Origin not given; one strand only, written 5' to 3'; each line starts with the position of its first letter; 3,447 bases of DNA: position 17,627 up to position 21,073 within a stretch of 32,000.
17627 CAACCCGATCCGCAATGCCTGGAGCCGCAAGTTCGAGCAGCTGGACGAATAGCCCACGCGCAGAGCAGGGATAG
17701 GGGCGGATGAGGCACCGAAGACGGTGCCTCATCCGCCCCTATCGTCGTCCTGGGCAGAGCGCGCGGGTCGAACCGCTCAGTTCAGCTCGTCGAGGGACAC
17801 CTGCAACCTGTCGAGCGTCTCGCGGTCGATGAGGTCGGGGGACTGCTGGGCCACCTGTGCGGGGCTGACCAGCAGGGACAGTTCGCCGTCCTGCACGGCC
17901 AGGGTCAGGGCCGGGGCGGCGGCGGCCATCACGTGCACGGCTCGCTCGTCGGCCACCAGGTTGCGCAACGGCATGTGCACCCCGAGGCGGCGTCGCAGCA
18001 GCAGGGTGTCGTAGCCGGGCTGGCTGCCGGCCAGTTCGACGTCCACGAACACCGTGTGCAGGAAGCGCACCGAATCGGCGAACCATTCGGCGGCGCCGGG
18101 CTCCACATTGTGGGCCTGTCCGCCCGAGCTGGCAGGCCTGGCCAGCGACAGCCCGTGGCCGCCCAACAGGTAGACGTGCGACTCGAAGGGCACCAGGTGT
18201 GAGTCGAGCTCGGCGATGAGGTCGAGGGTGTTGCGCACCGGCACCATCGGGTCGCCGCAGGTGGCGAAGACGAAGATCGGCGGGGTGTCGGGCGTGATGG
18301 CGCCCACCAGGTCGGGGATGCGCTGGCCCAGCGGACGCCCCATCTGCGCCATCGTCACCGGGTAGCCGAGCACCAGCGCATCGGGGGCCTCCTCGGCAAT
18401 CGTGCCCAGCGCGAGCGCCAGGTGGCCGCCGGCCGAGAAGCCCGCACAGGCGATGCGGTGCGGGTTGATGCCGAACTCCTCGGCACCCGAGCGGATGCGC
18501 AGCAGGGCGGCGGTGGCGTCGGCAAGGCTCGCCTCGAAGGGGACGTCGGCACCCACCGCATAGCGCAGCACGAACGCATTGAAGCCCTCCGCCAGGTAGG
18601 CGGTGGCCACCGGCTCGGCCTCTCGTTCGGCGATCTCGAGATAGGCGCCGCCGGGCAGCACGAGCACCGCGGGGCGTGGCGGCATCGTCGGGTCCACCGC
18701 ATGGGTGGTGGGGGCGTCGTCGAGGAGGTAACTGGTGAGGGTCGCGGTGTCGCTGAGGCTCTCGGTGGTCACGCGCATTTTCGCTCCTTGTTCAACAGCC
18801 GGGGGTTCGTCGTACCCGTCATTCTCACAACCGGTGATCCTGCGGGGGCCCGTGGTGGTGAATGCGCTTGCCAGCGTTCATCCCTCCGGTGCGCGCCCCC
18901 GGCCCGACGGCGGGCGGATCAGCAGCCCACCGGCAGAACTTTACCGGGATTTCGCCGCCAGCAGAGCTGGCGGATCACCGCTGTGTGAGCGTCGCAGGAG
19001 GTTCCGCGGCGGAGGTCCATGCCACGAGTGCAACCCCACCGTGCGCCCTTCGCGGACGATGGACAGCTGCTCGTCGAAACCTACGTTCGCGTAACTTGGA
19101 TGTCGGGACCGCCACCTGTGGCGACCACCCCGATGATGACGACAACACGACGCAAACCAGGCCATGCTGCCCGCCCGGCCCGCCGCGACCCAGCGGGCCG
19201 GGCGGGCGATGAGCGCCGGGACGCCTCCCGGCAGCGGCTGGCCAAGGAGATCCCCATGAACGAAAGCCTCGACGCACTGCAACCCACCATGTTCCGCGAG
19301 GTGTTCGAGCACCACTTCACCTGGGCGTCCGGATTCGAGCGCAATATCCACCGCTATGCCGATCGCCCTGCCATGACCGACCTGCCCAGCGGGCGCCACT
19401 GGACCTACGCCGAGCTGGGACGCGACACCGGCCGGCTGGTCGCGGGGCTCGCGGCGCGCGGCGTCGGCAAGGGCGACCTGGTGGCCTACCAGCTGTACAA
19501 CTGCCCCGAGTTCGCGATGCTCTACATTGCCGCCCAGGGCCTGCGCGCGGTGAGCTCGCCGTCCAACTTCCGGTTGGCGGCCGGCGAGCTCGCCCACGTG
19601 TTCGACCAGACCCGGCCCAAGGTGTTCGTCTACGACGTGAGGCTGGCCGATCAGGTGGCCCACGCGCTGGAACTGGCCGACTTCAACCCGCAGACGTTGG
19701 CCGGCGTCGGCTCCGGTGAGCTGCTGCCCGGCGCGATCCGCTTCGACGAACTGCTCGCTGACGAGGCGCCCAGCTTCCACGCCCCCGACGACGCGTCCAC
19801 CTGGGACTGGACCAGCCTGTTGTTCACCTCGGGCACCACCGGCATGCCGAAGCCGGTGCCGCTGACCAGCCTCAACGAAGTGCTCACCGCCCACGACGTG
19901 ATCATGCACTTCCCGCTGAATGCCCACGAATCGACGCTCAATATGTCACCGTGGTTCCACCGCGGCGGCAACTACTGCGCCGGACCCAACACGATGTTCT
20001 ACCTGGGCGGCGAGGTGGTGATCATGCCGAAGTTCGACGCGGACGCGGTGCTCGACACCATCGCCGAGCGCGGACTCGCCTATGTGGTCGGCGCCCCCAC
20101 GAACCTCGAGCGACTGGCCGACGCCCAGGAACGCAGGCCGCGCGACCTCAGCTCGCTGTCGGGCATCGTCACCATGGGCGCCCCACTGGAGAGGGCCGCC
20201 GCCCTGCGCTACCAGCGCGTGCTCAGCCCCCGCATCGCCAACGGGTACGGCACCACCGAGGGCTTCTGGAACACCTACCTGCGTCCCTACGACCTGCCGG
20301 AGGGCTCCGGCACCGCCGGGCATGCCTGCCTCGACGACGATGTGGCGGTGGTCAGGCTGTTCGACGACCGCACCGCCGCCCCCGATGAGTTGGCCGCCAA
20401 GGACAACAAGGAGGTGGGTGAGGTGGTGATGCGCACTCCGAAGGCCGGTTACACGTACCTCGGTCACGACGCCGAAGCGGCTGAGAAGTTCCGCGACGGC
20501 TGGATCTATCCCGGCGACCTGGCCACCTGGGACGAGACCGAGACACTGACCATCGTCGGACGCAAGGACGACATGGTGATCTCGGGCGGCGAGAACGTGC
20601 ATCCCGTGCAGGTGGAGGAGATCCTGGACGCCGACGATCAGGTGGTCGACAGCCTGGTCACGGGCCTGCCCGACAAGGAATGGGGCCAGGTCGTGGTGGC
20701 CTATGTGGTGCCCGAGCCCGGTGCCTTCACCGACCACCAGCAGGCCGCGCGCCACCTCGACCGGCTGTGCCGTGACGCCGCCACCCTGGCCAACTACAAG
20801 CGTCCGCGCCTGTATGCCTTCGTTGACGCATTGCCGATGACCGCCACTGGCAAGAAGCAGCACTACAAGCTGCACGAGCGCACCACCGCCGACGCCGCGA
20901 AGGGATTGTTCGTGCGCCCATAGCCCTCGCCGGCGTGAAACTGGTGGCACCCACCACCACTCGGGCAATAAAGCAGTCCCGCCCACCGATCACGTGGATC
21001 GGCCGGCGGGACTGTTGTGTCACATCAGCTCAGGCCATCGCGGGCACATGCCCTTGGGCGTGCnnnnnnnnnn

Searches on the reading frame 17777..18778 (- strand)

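Call 30: search_protein_families(library=pfam, proteins=[window:17777-18778:-], max_evalue=0.01)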
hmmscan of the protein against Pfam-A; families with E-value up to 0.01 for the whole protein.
window:17777-18778:- (333 aa): 4 families
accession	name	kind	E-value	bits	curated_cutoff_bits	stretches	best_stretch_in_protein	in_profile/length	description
PF20434.5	BD-FAE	-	2.1e-16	60.5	26.8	1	34-129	12-111/215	BD-FAE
PF07859.19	Abhydrolase_3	-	1.3e-11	45.1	25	1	61-144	23-112/210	alpha/beta hydrolase fold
PF00326.27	Peptidase_S9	-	3.9e-06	26.9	22.6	0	164-211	143-190/213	Prolyl oligopeptidase family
PF01738.24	DLH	-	0.0015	18.6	21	1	103-216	92-194/217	Dienelactone hydrolase family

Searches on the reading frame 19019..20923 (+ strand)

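Call 30: search_protein_families(library=pfam, proteins=[window:19019-20923:+], max_evalue=0.01)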
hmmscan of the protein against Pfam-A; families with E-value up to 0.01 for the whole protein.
window:19019-20923:+ (634 aa): 2 families
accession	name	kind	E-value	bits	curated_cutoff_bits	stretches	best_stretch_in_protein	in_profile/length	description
PF00501.34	AMP-binding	-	1.9e-56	191.9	29.9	1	106-480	1-383/384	AMP-binding enzyme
PF13193.12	AMP-binding_C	-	1.4e-15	58.4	24.5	1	531-612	1-76/76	AMP-binding enzyme C-terminal domain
